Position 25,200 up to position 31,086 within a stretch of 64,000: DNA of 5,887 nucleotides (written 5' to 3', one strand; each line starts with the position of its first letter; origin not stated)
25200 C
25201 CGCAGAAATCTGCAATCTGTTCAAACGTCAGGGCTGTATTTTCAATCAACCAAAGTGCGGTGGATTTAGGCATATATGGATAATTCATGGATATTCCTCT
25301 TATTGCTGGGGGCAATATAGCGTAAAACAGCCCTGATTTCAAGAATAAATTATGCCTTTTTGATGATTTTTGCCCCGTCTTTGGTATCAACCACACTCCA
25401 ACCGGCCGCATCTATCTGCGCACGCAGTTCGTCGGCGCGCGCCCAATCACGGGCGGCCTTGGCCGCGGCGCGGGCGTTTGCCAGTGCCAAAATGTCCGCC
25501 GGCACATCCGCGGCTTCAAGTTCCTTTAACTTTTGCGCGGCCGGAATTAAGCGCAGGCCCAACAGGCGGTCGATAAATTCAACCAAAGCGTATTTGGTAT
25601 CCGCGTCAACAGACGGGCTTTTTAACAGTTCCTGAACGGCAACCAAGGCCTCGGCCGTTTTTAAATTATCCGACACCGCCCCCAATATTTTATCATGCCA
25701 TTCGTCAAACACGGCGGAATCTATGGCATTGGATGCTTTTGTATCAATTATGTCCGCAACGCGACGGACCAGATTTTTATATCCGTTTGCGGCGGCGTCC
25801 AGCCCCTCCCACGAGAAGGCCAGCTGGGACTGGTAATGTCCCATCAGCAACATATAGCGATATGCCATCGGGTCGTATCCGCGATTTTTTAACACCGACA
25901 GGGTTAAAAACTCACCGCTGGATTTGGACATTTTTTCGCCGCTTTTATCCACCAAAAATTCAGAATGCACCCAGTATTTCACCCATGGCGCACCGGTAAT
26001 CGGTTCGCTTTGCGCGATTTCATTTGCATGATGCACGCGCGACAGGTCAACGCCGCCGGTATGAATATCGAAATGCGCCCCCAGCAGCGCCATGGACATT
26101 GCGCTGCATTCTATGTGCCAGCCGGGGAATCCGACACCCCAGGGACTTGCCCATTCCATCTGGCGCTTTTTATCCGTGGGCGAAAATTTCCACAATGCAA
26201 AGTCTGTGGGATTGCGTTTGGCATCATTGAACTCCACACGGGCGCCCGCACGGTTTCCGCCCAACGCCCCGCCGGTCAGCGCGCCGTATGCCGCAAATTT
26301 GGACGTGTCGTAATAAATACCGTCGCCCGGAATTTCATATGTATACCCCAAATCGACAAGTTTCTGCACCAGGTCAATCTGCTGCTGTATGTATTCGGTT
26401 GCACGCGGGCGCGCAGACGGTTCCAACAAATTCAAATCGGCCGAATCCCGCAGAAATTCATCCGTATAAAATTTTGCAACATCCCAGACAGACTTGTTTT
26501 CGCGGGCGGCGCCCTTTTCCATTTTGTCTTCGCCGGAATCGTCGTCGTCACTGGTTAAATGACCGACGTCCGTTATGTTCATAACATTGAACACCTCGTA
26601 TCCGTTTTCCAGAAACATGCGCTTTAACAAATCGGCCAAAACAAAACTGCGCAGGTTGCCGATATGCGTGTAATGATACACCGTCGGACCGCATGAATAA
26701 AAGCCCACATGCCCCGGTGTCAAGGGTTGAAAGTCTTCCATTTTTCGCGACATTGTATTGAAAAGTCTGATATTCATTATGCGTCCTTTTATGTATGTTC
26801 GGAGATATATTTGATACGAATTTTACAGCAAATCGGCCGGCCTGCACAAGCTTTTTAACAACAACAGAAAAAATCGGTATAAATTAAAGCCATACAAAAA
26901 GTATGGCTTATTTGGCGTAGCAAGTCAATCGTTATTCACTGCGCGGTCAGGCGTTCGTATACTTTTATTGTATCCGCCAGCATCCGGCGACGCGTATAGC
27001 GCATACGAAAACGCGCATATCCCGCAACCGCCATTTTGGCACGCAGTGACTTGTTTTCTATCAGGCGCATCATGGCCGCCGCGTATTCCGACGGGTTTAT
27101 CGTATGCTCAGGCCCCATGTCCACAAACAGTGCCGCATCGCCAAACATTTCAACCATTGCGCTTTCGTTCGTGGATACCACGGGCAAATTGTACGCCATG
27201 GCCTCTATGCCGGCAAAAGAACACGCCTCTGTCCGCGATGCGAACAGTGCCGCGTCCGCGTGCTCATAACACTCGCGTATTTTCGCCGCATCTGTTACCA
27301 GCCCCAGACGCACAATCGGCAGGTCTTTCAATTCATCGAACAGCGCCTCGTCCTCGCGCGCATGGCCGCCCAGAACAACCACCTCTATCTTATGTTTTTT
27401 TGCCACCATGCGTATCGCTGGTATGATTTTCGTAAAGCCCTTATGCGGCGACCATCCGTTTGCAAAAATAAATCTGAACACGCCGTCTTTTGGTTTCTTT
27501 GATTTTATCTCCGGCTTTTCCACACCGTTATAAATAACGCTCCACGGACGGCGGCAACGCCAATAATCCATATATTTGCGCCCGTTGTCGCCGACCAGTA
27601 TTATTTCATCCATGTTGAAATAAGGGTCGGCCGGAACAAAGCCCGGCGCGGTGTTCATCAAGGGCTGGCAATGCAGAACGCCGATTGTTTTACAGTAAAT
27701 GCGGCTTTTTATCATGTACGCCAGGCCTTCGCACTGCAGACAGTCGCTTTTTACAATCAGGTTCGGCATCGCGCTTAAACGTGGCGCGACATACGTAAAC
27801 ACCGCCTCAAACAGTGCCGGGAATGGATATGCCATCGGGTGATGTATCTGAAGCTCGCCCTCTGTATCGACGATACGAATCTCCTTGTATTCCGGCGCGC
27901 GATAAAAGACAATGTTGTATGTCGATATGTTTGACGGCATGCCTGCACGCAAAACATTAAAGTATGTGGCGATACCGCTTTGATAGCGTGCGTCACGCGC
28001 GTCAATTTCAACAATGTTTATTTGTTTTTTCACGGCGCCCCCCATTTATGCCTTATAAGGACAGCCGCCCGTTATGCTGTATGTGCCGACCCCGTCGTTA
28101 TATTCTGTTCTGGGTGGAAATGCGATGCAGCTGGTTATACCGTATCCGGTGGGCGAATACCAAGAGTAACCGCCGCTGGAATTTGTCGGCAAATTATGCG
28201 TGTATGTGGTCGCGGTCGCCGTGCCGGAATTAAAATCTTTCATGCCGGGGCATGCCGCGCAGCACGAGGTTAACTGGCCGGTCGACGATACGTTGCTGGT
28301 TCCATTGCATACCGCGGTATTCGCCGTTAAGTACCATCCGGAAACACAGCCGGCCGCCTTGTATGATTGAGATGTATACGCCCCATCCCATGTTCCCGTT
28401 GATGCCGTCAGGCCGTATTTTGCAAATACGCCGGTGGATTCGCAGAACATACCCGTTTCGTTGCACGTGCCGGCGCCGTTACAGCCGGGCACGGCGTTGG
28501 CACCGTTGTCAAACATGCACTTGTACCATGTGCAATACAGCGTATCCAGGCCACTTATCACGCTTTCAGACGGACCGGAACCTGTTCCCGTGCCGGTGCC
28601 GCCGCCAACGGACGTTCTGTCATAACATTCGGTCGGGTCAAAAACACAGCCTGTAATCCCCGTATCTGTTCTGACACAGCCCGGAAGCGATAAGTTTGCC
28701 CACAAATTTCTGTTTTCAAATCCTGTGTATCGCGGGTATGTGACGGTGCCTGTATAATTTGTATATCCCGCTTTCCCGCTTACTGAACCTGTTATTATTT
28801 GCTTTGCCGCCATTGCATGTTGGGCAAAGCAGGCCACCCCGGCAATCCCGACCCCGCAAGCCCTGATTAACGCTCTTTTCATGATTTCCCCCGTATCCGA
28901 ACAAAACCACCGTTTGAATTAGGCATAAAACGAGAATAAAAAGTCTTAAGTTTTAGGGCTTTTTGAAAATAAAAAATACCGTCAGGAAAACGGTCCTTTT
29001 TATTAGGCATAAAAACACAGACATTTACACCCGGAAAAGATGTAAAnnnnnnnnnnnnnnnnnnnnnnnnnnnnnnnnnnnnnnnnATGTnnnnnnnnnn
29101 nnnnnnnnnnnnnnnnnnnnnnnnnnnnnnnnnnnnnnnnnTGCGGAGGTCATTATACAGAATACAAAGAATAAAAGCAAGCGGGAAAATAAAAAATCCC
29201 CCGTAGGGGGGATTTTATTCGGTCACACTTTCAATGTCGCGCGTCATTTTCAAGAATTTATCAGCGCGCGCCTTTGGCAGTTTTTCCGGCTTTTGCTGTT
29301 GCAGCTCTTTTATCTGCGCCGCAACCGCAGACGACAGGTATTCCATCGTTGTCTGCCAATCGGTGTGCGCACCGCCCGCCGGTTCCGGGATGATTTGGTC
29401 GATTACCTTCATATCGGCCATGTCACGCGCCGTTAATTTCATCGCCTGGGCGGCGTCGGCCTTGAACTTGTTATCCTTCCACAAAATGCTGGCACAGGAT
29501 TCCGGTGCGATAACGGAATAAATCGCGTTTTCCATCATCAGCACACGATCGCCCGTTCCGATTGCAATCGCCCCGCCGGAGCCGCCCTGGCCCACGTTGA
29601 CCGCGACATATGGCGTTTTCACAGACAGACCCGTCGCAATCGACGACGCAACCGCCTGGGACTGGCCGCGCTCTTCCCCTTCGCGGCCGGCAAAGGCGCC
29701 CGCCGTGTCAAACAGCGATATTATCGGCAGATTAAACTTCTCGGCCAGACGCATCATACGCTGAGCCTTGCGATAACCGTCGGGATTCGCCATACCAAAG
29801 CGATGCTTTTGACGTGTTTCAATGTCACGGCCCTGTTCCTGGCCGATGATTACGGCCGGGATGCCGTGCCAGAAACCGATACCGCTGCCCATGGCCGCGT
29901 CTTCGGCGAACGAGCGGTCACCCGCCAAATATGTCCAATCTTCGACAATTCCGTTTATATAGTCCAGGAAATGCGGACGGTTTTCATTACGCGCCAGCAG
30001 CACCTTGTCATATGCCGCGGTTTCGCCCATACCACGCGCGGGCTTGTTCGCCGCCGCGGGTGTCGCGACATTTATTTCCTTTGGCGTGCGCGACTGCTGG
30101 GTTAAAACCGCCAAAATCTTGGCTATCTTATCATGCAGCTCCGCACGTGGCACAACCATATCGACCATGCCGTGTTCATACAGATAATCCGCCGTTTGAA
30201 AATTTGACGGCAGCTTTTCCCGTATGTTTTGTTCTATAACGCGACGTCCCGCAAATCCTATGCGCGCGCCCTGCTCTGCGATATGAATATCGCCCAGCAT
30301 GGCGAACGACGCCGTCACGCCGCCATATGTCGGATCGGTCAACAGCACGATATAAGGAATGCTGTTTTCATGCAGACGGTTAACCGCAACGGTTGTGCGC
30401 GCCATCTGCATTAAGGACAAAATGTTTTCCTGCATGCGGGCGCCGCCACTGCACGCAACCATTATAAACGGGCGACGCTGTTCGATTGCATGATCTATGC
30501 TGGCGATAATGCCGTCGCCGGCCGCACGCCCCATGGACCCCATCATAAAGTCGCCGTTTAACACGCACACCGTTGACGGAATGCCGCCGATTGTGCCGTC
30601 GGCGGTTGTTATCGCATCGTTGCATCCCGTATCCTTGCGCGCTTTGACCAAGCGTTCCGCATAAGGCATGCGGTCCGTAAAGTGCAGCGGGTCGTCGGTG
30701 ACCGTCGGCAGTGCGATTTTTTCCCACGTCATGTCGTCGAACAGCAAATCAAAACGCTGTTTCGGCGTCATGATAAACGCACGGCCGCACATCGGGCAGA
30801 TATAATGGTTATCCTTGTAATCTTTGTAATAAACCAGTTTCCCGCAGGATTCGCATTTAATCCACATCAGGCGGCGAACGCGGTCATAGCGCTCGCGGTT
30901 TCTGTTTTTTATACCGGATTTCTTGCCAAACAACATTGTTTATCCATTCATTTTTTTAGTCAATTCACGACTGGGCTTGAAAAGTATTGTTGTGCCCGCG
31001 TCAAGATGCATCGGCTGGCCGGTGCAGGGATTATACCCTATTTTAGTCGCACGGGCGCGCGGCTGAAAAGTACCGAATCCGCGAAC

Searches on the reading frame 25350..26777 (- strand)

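Call 71: search_protein_families(library=pfam, max_evalue=0.001, proteins=[window:25350-26777:-])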
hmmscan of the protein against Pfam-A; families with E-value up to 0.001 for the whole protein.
window:25350-26777:- (475 aa): 5 families
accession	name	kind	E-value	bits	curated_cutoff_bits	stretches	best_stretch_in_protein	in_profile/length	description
PF01406.26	tRNA-synt_1e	-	1.1e-90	304.5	27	1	16-329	2-299/301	tRNA synthetases class I (C) catalytic domain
PF09334.17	tRNA-synt_1g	-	1.3e-06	27.9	20.1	0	272-331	318-376/391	tRNA synthetases class I (M)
PF01921.24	tRNA-synt_1f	-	5e-06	26.1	27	0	271-344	271-341/360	tRNA synthetases class I (K)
PF23493.1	CysS_C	-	0.00026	21.5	23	1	424-468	3-47/51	Cysteinyl-tRNA ligase anticodon binding domain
PF00133.28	tRNA-synt_1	-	0.00038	19.8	22.7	0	237-321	330-413/414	tRNA synthetases class I (I, L, M and V)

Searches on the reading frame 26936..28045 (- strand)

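Call 53: search_protein_families(library=pfam, max_evalue=0.001, proteins=[window:26936-28045:-])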
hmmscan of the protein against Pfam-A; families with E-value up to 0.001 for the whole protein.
window:26936-28045:- (369 aa): 4 families
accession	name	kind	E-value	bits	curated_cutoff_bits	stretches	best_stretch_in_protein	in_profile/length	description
PF00534.26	Glycos_transf_1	-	1.4e-16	61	26.4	1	179-343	4-170/172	Glycosyl transferases group 1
PF13692.12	Glyco_trans_1_4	-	6.8e-16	59.3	27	1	196-331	8-142/142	Glycosyl transferases group 1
PF20706.3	GT4-conflict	-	4.4e-07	29.7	26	1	199-304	209-323/385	Family 4 Glycosyltransferase in conflict systems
PF13524.12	Glyco_trans_1_2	-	0.00015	22.2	25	1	239-357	27-140/144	Glycosyl transferase-like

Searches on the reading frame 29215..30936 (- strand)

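Call 71: search_protein_families(library=pfam, max_evalue=0.001, proteins=[window:29215-30936:-])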
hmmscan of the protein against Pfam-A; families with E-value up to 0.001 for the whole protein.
window:29215-30936:- (573 aa): 3 families
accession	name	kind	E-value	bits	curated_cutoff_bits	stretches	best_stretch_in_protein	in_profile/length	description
PF03255.19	ACCA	-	1.6e-108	363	23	1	262-564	6-309/310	Acetyl co-enzyme A carboxylase carboxyltransferase-like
PF01039.27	Carboxyl_trans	-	6.8e-33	114.5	22.3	1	98-544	32-481/493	Carboxyl transferase domain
PF17848.7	Zn_ribbon_ACC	-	3.8e-08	33.8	24.5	1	25-50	1-26/26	Acetyl-CoA carboxylase zinc finger domain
